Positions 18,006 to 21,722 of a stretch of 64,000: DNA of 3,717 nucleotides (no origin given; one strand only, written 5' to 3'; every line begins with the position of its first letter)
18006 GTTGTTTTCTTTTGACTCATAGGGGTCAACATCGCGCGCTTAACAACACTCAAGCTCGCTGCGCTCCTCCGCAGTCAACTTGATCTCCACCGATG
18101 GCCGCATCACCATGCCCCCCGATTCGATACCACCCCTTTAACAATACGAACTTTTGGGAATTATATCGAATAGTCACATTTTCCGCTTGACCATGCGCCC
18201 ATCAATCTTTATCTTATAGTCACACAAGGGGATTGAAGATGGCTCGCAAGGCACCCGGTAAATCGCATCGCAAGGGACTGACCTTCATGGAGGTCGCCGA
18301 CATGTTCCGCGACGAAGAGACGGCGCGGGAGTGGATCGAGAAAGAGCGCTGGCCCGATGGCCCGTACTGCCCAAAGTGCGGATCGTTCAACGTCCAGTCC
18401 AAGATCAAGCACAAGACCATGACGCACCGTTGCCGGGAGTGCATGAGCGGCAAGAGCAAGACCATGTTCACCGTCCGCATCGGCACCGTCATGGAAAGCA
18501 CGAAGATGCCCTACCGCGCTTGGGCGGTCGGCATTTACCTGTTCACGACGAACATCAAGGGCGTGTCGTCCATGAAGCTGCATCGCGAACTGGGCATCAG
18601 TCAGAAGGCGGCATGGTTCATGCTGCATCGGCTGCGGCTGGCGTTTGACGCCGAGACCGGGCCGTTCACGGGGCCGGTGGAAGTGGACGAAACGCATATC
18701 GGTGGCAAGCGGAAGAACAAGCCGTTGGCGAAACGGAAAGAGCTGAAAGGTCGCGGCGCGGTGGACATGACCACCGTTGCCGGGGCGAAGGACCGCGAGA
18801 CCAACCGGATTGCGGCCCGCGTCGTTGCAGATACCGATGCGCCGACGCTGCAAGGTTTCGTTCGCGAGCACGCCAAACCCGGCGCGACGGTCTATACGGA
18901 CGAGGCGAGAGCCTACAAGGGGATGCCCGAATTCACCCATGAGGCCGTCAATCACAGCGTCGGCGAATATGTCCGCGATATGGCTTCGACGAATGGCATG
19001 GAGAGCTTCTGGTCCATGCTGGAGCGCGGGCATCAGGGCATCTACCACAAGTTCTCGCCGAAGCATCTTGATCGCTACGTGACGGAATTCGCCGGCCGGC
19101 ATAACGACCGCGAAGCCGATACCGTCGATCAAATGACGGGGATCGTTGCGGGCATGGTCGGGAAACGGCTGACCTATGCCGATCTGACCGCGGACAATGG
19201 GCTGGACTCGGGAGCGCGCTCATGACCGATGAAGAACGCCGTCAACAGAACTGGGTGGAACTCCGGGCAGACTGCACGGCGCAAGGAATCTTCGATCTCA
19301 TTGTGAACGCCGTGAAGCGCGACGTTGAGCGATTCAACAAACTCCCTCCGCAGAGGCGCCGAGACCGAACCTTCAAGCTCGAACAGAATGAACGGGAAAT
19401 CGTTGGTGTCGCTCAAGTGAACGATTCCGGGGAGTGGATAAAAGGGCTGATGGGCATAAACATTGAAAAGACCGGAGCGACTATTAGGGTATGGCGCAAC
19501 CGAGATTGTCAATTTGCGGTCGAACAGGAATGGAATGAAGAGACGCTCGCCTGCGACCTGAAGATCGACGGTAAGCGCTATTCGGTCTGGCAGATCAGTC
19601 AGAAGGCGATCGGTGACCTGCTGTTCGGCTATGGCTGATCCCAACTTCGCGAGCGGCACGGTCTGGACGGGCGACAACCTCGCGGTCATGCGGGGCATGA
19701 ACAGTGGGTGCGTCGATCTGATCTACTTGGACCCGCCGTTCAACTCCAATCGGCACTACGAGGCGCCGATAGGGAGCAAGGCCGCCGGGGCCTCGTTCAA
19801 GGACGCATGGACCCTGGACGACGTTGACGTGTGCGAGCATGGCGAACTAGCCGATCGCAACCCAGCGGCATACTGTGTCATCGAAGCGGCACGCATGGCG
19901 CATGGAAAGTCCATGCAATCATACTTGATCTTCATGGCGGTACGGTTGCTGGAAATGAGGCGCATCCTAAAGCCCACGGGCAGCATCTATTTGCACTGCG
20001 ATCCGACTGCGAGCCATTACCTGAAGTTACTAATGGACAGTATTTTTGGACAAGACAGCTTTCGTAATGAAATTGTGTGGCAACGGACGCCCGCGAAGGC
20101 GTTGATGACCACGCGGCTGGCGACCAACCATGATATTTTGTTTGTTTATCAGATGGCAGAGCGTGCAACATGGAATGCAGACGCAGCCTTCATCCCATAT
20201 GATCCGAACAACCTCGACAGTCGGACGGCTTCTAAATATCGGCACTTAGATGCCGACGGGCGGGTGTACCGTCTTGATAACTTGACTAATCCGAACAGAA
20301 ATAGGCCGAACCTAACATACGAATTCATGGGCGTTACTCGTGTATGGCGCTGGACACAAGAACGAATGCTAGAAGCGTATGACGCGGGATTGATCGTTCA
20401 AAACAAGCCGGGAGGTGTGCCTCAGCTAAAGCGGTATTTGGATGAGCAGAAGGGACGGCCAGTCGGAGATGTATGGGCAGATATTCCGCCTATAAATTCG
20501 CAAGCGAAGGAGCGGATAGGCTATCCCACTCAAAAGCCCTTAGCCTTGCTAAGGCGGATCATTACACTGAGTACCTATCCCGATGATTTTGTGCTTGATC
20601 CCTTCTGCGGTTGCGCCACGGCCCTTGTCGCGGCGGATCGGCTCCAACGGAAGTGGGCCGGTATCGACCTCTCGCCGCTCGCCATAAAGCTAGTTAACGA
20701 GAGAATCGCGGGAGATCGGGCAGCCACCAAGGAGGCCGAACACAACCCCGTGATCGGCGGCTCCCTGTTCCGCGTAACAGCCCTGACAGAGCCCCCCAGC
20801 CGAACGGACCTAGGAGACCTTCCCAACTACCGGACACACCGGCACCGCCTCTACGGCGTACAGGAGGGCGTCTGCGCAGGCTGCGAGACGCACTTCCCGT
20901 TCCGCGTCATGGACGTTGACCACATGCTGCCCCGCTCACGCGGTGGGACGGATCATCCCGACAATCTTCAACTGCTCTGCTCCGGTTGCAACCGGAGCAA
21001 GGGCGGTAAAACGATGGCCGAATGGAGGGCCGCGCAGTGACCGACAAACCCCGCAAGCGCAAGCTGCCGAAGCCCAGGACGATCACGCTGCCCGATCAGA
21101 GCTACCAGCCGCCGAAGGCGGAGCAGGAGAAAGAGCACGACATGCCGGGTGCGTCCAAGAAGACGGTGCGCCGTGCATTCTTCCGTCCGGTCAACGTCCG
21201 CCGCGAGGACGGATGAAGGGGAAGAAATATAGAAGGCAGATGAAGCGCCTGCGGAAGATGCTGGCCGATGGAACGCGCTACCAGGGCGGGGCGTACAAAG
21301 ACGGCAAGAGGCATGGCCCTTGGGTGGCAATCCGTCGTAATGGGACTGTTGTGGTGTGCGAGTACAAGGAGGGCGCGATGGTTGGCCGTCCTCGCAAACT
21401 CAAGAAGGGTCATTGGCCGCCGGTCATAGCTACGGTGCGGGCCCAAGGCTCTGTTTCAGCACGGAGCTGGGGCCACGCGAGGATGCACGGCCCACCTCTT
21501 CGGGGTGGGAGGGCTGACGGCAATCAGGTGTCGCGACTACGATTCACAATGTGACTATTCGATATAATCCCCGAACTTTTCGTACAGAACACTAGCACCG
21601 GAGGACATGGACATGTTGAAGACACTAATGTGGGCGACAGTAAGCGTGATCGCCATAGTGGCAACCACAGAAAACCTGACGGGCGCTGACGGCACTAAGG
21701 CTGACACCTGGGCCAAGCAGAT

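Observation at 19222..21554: IS passenger operon: methyltransferase::HNH-nuclease fusion flanked by three unknown small proteins, a candidate mobile modification/nuclease module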

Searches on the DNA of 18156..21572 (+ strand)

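Call 52: search_dna_similar(query=window:18156-21572:+, collection=plasmids, mode=distant, max_rows=15)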
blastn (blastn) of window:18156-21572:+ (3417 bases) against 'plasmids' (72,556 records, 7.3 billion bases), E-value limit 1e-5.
Records with a match: 3; places in all: 3; records where one place covers at least 80% of the query: 0.
Best place of each record, by identity: 60-80% 3.
By first word of the organism name: Mesorhizobium 2; Microbacterium 1.
By predicted mobility (MOB-suite, as given by PLSDB): non-mobilizable 2; conjugative 1.
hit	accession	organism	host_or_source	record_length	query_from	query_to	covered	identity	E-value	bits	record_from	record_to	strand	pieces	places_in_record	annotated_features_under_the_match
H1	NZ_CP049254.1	Microbacterium amylolyticum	cell culture,soil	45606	2013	2512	15%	66.3%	1e-25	128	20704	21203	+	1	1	DNA methyltransferase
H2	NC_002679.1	Mesorhizobium japonicum MAFF 303099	-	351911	1767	1871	3%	76.2%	2e-10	78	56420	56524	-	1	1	site-specific DNA-methyltransferase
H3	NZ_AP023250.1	Mesorhizobium sp. 131-2-5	Lotus japonicus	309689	1767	1871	3%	76.2%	2e-10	78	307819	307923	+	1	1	site-specific DNA-methyltransferase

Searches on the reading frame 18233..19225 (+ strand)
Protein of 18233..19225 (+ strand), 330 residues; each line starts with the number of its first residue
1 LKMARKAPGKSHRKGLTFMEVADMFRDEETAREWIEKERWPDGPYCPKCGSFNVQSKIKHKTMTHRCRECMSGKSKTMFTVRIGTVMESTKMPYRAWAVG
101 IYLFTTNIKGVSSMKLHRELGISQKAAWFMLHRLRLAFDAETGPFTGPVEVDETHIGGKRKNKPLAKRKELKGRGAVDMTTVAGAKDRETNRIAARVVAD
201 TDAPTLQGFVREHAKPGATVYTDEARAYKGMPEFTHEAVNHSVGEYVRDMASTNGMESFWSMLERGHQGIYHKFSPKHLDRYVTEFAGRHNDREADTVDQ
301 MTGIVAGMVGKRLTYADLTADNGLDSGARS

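Call 3: search_protein_families(library=pfam, proteins=[window:18233-19225:+], max_evalue=0.01)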
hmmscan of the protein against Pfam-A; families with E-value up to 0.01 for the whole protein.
window:18233-19225:+ (330 aa): 2 families
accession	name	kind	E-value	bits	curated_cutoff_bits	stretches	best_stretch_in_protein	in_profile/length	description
PF12762.13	DDE_Tnp_IS1595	-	1.1e-38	133.1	27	1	146-291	3-153/153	ISXO2-like transposase domain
PF12760.12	Zn_ribbon_IS1595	-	5.5e-09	36.3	25.4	1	27-70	2-43/46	Transposase zinc-ribbon domain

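Call 5: search_protein_families(library=ncbifam, proteins=[window:18233-19225:+], max_evalue=0.1)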
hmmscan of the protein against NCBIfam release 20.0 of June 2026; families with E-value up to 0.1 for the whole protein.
window:18233-19225:+ (330 aa): 6 families
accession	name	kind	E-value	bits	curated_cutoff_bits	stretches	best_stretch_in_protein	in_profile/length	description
NF033547.1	transpos_IS1595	equivalog_domain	5.8e-52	176.7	75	1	89-293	1-215/215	IS1595 family transposase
NF000242.2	macrolide_MphB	exception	0.00073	18.9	615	1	208-265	72-129/299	Mph(B) family macrolide 2'-phosphotransferase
TIGR02605.1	CxxC_CxxC_SSSS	subfamily_domain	0.0079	16.3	31.3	1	45-81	7-43/52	FmdB family zinc ribbon protein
TIGR04210.1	bunya_NSm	equivalog_domain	0.036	13.9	28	1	45-99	97-152/173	bunyavirus nonstructural protein NSm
NF011482.0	PRK14892.1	equivalog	0.043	13.7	109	1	38-71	16-49/101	putative transcription elongation factor Elf1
NF053663.1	RPWMISH_prot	domain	0.046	14.5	120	0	46-82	8-44/115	RPWMISH domain-containing protein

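Call 6: search_protein_families(library=padloc, proteins=[window:18233-19225:+], max_evalue=0.1)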
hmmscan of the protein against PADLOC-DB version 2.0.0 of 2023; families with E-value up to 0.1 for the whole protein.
window:18233-19225:+ (330 aa): 0 families

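Call 72: search_dna_similar(query=window:18233-19225:+, collection=plasmids, mode=protein, max_rows=15)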
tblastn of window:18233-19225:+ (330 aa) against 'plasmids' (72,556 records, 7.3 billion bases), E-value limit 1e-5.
Records with a match: 445; places in all: 640; records where one place covers at least 80% of the query: 291.
Best place of each record, by identity: <60% 445.
By first word of the organism name: Sinorhizobium 46; Pseudosulfitobacter 30; Ralstonia 29; Acinetobacter 25; Xanthomonas 18; Rhizobium 17; Aeromonas 17; Mesorhizobium 14; Haloarcula 12; Chondrinema 11; and 103 more.
By predicted mobility (MOB-suite, as given by PLSDB): non-mobilizable 235; conjugative 125; mobilizable 85.
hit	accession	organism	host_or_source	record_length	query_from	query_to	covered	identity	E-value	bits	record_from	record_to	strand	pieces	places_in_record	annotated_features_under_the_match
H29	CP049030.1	Rhodobacteraceae bacterium SC52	Apostichopus japonicus,pure ...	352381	3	306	92%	40.6%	1e-59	213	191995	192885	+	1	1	none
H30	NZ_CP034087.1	Methylocystis rosea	cell culture,groundwater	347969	17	320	92%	40.2%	2e-57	207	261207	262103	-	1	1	IS1595 family transposase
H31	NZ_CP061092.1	Roseomonas marmotae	Marmota himalayana,pure culture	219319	22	323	92%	38.5%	3e-51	189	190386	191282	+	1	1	IS1595 family transposase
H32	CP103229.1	Bacteroides faecis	Homo sapiens,cell culture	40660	17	320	92%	36.9%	1e-48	181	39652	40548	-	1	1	IS1595 family transposase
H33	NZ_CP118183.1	Entomospira culicis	Culex pipiens,cell culture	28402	18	319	92%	36.5%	1e-59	213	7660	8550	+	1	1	IS1595 family transposase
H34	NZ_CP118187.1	Entomospira culicis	Culex pipiens,cell culture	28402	18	319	92%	36.5%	1e-59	213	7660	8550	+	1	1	IS1595 family transposase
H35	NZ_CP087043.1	Pseudosulfitobacter pseudonitzschiae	Mediolabrus comicus,The surface ...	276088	22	315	89%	37.1%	7e-45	171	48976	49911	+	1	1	IS1595 family transposase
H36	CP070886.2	Pseudosulfitobacter pseudonitzschiae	Skeletonema costatum,The surface ...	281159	22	315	89%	37.1%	7e-45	171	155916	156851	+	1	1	IS1595 family transposase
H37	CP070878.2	Pseudosulfitobacter pseudonitzschiae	Skeletonema costatum,The surface ...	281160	22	315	89%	37.1%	7e-45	171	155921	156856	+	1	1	IS1595 family transposase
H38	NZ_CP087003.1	Pseudosulfitobacter pseudonitzschiae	Skeletonema costatum,The surface ...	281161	22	315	89%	37.1%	7e-45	171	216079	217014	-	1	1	IS1595 family transposase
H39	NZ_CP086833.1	Pseudosulfitobacter pseudonitzschiae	Trieres chinensis,The surface seawater ...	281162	22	315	89%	37.1%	7e-45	171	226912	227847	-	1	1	IS1595 family transposase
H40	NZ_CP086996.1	Pseudosulfitobacter pseudonitzschiae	Skeletonema costatum,The surface ...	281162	22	315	89%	37.1%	7e-45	171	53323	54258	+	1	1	IS1595 family transposase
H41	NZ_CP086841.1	Pseudosulfitobacter pseudonitzschiae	Trieres chinensis,The surface seawater ...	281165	22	315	89%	37.1%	7e-45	171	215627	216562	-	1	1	IS1595 family transposase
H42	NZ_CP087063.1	Pseudosulfitobacter pseudonitzschiae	Mediolabrus comicus,The surface ...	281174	22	315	89%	37.1%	7e-45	171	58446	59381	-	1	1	IS1595 family transposase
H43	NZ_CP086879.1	Pseudosulfitobacter pseudonitzschiae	Skeletonema costatum,The surface ...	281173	22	315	89%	37.1%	7e-45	171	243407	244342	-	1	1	IS1595 family transposase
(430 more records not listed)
